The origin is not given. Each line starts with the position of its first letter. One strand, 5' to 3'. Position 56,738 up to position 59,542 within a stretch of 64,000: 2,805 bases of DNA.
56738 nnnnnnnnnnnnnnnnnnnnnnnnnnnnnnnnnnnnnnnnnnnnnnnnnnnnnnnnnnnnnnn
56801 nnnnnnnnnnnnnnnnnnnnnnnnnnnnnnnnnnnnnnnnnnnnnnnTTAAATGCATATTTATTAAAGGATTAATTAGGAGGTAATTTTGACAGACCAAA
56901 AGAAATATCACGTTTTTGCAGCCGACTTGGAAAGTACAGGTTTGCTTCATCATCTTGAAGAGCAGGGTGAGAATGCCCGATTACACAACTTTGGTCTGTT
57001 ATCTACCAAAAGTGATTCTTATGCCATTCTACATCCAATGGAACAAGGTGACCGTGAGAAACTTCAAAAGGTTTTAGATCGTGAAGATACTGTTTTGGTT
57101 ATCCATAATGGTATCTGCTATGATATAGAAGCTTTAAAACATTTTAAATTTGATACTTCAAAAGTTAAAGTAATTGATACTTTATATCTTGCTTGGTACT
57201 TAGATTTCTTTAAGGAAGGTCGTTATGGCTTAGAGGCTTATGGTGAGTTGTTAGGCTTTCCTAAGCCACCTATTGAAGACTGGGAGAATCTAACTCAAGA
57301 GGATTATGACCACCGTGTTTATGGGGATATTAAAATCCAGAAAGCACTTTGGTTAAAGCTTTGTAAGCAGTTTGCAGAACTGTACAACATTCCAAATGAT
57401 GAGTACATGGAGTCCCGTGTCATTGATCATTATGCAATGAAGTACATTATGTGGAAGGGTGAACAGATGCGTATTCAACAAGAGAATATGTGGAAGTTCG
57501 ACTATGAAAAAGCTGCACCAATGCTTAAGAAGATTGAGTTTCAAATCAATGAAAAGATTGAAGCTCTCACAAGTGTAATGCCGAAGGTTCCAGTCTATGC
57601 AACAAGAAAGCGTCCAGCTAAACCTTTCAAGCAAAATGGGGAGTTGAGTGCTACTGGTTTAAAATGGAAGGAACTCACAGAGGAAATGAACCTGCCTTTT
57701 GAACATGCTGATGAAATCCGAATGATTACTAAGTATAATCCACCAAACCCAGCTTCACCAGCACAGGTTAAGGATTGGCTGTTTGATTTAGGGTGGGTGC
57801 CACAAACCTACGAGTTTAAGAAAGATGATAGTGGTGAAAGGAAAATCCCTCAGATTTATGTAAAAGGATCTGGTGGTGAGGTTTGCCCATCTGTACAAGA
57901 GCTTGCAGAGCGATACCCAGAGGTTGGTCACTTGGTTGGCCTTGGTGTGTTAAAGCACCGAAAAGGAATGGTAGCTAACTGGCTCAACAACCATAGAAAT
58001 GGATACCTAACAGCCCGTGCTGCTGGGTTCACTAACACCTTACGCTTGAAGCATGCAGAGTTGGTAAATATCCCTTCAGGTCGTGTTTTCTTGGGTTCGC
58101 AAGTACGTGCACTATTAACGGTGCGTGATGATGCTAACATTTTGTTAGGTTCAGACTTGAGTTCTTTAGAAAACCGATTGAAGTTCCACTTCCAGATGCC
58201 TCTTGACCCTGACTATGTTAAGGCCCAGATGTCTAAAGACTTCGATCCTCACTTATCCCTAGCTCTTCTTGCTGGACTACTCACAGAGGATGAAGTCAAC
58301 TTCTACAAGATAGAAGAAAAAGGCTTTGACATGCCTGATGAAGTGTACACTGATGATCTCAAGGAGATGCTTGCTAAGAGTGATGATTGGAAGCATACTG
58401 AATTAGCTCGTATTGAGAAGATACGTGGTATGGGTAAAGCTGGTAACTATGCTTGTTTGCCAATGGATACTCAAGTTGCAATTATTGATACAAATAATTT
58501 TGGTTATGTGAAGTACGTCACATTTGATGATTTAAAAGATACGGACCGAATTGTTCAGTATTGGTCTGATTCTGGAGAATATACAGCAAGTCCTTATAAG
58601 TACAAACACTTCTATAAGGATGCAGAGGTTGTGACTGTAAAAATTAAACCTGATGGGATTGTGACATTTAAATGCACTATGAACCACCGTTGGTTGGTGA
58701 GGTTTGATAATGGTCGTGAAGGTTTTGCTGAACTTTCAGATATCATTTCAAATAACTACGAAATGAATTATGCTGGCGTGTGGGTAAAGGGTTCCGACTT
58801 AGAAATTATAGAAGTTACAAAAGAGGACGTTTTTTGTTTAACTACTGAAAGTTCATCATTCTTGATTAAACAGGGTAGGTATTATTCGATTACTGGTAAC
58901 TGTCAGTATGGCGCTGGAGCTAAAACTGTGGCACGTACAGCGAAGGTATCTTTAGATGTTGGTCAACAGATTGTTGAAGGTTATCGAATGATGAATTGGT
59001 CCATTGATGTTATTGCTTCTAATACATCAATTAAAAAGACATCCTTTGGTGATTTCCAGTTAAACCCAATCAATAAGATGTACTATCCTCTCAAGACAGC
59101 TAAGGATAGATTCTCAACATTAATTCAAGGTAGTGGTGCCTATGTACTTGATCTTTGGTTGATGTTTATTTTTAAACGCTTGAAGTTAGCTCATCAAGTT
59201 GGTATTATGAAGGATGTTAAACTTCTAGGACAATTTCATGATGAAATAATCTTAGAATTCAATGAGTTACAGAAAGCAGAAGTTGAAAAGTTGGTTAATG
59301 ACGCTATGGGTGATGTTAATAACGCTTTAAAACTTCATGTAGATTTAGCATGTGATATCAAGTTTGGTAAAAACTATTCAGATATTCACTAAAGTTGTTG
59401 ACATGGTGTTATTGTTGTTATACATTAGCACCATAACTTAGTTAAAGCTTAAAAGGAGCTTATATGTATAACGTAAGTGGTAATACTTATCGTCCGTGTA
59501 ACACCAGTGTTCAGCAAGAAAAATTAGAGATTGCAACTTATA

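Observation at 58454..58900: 149-aa mini-intein splitting motif B of the family A DNA polymerase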

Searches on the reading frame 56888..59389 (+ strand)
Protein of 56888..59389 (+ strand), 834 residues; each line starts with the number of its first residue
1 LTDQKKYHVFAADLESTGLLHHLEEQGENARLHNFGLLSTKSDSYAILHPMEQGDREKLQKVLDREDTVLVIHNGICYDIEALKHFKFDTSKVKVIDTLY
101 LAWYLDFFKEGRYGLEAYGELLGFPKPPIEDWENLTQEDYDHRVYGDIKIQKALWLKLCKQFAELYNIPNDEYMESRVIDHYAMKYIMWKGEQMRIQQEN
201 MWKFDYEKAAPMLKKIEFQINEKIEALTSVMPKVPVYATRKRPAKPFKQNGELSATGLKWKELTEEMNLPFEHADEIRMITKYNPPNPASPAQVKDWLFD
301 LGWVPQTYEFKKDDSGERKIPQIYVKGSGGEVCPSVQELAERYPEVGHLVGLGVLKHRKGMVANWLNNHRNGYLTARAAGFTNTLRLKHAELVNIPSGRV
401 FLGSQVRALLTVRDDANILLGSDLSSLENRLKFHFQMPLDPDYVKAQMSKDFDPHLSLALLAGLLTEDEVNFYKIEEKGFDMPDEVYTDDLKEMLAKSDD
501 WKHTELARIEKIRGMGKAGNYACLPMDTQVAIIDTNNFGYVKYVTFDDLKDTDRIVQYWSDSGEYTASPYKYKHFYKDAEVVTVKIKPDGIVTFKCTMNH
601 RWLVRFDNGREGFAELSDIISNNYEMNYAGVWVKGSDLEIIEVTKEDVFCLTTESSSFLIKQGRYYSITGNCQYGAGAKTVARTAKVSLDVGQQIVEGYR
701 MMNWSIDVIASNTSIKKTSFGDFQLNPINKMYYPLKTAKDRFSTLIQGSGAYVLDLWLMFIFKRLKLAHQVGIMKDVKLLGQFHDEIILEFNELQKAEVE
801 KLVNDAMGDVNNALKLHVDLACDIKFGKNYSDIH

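Call 4: search_protein_families(library=pfam, proteins=[window:56888-59389:+], max_evalue=10)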
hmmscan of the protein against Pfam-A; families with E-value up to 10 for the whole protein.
window:56888-59389:+ (834 aa): 2 families
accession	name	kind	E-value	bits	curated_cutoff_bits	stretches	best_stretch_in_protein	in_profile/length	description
PF00476.26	DNA_pol_A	-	2.2e-15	56.9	34.3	2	674-831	219-380/381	DNA polymerase family A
PF13482.12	RNase_H_2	-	0.003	17.9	22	1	13-118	4-109/165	RNase_H superfamily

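Call 5: search_protein_families(library=ncbifam, proteins=[window:56888-59389:+], max_evalue=10)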
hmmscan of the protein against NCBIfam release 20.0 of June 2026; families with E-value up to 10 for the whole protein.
window:56888-59389:+ (834 aa): 4 families
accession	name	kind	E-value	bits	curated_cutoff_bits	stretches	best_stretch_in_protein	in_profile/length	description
NF004397.1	PRK05755.1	equivalog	6.1e-11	41.6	720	1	727-834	788-889/889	DNA polymerase I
TIGR00593.1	pola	equivalog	1.9e-09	36.5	600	1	733-834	795-890/890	DNA polymerase I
NF011539.0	PRK14975.1-3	equivalog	9e-07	27.6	640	2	739-825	541-620/628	bifunctional 3'-5' exonuclease/DNA polymerase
NF011540.0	PRK14975.1-4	equivalog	3.7e-05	22.4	601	1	739-826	487-569/576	bifunctional 3'-5' exonuclease/DNA polymerase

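Call 17: find_homologous_proteins(query=window:56888-59389:+, max_evalue=0.00001)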
Query window:56888-59389:+ (834 aa): 864 proteins with E <= 0.00001 among 8000 candidates; the best 120 are listed.
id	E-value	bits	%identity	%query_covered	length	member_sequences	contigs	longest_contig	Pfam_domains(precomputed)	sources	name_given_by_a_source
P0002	0.0e+0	1936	99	100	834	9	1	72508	PF00476.27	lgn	-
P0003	0.0e+0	1892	97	100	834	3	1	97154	PF00476.27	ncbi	ncbi:DNA polymerase (plasmid) [Acinetobacter baumannii]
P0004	0.0e+0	1782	92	100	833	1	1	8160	PF00476.27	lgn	-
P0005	0.0e+0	1618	90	72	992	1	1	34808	PF00476.27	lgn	-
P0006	0.0e+0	1547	99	63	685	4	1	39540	PF00476.27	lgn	-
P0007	0.0e+0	1546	87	75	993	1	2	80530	PF14528.12,PF00476.27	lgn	-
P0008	0.0e+0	1450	93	63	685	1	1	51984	PF00476.27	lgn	-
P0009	0.0e+0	1448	93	63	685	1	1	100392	PF00476.27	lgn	-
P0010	0.0e+0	1446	93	63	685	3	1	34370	PF00476.27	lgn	-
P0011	0.0e+0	1424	80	94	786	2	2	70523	PF00476.27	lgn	-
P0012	0.0e+0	1129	61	74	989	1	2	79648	PF14528.12,PF00476.27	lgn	-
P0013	0.0e+0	1123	62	72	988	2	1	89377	PF14528.12,PF00476.27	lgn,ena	-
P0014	0.0e+0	1121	64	72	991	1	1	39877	PF14528.12,PF00476.27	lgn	-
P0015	0.0e+0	1112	60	100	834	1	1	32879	PF00476.27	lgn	-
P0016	0.0e+0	1098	70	62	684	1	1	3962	PF00476.27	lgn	-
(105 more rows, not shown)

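Call 48: search_protein_families(library=pfam, proteins=[P0006, P0005], max_evalue=0.1)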
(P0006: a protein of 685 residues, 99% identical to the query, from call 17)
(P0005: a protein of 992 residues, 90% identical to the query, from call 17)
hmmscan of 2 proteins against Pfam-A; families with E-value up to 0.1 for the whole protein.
P0006 (685 aa): 2 families
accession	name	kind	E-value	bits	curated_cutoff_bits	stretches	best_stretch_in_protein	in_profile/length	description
PF00476.26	DNA_pol_A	-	6.5e-17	62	34.3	1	510-682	204-380/381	DNA polymerase family A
PF13482.12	RNase_H_2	-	0.0023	18.3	22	1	13-118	4-109/165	RNase_H superfamily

P0005 (992 aa): 3 families
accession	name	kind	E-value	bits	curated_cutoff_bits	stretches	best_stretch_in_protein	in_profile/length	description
PF00476.26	DNA_pol_A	-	2.5e-14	53.5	34.3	1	832-989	219-380/381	DNA polymerase family A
PF14528.11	LAGLIDADG_3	-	0.00015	22.4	22.5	1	633-687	6-64/82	LAGLIDADG-like domain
PF13482.12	RNase_H_2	-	0.0042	17.5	22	1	13-118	4-109/165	RNase_H superfamily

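Call 50: find_encoding_contigs(protein=P0006, flank=3000, max_places=3)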
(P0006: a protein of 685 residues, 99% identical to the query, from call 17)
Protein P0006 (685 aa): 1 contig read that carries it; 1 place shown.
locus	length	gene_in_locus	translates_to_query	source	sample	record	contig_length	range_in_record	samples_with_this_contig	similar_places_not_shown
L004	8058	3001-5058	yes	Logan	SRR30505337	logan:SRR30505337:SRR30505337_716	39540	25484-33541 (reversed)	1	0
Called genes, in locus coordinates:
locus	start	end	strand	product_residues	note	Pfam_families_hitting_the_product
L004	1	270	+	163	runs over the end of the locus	-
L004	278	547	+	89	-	-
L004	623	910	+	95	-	-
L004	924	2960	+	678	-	PF13155:Toprim_2 (weak), PF03796:DnaB_C, PF06745:ATPase (weak), PF13481:AAA_25 (faint)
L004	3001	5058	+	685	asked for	PF00476:DNA_pol_A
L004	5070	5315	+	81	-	PF23835:DUF7205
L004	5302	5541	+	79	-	PF23835:DUF7205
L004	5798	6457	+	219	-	-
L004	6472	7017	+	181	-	-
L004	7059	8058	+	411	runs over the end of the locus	PF02739:5_3_exonuc_N (faint)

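Call 51: find_encoding_contigs(protein=P0005, flank=3000, max_places=2)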
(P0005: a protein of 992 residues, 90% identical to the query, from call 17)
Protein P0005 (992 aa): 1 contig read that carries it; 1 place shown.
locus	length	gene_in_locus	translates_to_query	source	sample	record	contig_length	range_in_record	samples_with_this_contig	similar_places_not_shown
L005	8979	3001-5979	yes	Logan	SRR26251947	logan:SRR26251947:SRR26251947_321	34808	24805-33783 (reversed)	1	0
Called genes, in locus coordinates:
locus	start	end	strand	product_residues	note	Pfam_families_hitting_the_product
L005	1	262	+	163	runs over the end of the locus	-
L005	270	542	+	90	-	-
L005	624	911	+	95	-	-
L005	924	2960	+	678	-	PF13155:Toprim_2 (weak), PF03796:DnaB_C, PF06745:ATPase (weak), PF13481:AAA_25 (faint)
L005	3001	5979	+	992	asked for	PF00476:DNA_pol_A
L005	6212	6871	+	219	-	-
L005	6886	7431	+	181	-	-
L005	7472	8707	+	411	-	-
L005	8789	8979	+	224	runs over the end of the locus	-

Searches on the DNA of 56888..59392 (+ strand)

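Call 7: search_dna_similar(query=window:56888-59392:+, collection=phages, mode=near, max_rows=30)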
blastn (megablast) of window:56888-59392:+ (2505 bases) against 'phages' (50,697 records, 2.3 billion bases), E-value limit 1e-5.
Records with a match: 5; places in all: 5; records where one place covers at least 80% of the query: 5.
Best place of each record, by identity: 95-99% 5.
By first word of the organism name: Acinetobacter 5.
By host as written in the record: Acinetobacter baumannii 2; Acinetobacter baumannii strain KZ-1098 1; Acinetobacter baumannii strain KZ-1096 1; Acinetobacter baumannii strain LUH 5533 1.
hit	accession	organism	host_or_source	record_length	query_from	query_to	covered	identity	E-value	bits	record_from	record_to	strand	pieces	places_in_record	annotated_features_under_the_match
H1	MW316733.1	Acinetobacter phage Bestia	Acinetobacter baumannii strain KZ-1098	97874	1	2505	100%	98.9%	0e+0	4477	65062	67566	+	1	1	DNA polymerase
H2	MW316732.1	Acinetobacter phage Herod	Acinetobacter baumannii strain KZ-1096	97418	1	2505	100%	98.6%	0e+0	4438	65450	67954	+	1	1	DNA polymerase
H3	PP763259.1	Acinetobacter phage Ab15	Acinetobacter baumannii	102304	1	2505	100%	98.6%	0e+0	4433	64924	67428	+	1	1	DNA polymerase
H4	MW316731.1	Acinetobacter phage Mithridates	Acinetobacter baumannii strain LUH 5533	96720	1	2505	100%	97.6%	0e+0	4294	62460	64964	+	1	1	DNA polymerase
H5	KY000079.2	Acinetobacter phage AM24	Acinetobacter baumannii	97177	1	2285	91%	96.6%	0e+0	3794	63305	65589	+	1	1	DNA polymerase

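Call 9: get_annotated_region(hit=H1, flank=6000)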
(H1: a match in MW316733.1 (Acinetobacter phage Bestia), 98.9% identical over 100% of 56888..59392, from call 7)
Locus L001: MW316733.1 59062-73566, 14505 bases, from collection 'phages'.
description: Acinetobacter phage Bestia, complete genome.
organism: Acinetobacter phage Bestia (NCBI taxid 2801401)
taxonomy: Viruses; Duplodnaviria; Heunggongvirae; Uroviricota; Caudoviricetes
host: Acinetobacter baumannii strain KZ-1098; source: sewage water; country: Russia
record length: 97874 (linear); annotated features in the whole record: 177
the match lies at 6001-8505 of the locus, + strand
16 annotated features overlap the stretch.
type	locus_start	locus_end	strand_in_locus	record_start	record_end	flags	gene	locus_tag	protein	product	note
CDS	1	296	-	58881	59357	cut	-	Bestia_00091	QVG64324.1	hypothetical protein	-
CDS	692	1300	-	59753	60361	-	-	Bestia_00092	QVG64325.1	HNH homing endonuclease/ putative DNA-binding protein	-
CDS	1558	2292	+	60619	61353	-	-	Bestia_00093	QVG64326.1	hypothetical protein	-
CDS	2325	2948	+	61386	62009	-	-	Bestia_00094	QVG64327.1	hypothetical protein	-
CDS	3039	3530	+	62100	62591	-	-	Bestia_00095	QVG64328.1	hypothetical protein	-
CDS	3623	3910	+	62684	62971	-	-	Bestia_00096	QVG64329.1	hypothetical protein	-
CDS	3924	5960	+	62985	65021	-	-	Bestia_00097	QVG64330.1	putative DNA primase/helicase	-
CDS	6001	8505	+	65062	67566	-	-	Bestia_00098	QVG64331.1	DNA polymerase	-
CDS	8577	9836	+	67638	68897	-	-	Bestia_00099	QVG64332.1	putative ATPase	-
CDS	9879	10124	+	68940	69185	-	-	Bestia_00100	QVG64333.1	hypothetical protein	-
CDS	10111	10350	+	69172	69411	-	-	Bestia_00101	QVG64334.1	hypothetical protein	-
CDS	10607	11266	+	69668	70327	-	-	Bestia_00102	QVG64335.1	hypothetical protein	-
CDS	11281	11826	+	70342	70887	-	-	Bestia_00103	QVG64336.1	hypothetical protein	-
CDS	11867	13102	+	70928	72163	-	-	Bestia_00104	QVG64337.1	exodeoxyribonuclease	-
CDS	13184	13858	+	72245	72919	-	-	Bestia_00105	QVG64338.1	HNH homing endonuclease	-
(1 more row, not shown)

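Call 69: get_annotated_region(hit=H5, flank=1500)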
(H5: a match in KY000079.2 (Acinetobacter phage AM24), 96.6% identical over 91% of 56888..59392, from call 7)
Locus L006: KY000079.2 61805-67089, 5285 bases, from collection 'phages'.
description: Acinetobacter phage AM24, complete genome.
organism: Acinetobacter phage AM24 (NCBI taxid 1913571)
taxonomy: Viruses; Duplodnaviria; Heunggongvirae; Uroviricota; Caudoviricetes
host: Acinetobacter baumannii; source: -; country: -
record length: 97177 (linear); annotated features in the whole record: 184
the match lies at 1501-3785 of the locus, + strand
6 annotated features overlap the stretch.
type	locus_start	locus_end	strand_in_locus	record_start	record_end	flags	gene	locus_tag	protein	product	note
CDS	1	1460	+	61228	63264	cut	-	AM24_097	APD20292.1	DNA primase/helicase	-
CDS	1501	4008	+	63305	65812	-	-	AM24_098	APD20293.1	DNA polymerase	-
CDS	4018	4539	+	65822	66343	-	-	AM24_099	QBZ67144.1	HNH homing endonuclease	-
CDS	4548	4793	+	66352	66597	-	-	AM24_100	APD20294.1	hypothetical protein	-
CDS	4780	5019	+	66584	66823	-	-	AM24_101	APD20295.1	hypothetical protein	-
CDS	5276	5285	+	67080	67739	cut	-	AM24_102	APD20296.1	hypothetical protein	-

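Call 70: get_annotated_region(hit=H4, flank=1500)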
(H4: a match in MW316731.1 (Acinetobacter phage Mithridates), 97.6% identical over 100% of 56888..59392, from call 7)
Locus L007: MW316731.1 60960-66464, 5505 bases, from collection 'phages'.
description: Acinetobacter phage Mithridates, complete genome.
organism: Acinetobacter phage Mithridates (NCBI taxid 2801403)
taxonomy: Viruses; Duplodnaviria; Heunggongvirae; Uroviricota; Caudoviricetes
host: Acinetobacter baumannii strain LUH 5533; source: sewage water; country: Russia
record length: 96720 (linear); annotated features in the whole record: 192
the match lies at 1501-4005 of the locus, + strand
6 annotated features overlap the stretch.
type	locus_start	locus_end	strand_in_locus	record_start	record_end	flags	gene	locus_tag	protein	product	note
CDS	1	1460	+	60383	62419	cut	-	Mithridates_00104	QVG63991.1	putative DNA primase/helicase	-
CDS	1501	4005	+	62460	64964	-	-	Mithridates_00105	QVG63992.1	DNA polymerase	-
CDS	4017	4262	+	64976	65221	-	-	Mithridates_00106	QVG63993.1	hypothetical protein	-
CDS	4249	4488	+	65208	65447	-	-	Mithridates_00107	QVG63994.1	hypothetical protein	-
CDS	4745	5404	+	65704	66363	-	-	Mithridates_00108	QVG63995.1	hypothetical protein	-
CDS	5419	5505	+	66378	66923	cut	-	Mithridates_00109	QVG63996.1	hypothetical protein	-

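Call 79: search_rna_families(source=window, start=58200, end=59200, threshold=evalue, max_evalue=1)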
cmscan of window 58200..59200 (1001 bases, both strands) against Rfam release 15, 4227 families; matches with E-value up to 1: 0.
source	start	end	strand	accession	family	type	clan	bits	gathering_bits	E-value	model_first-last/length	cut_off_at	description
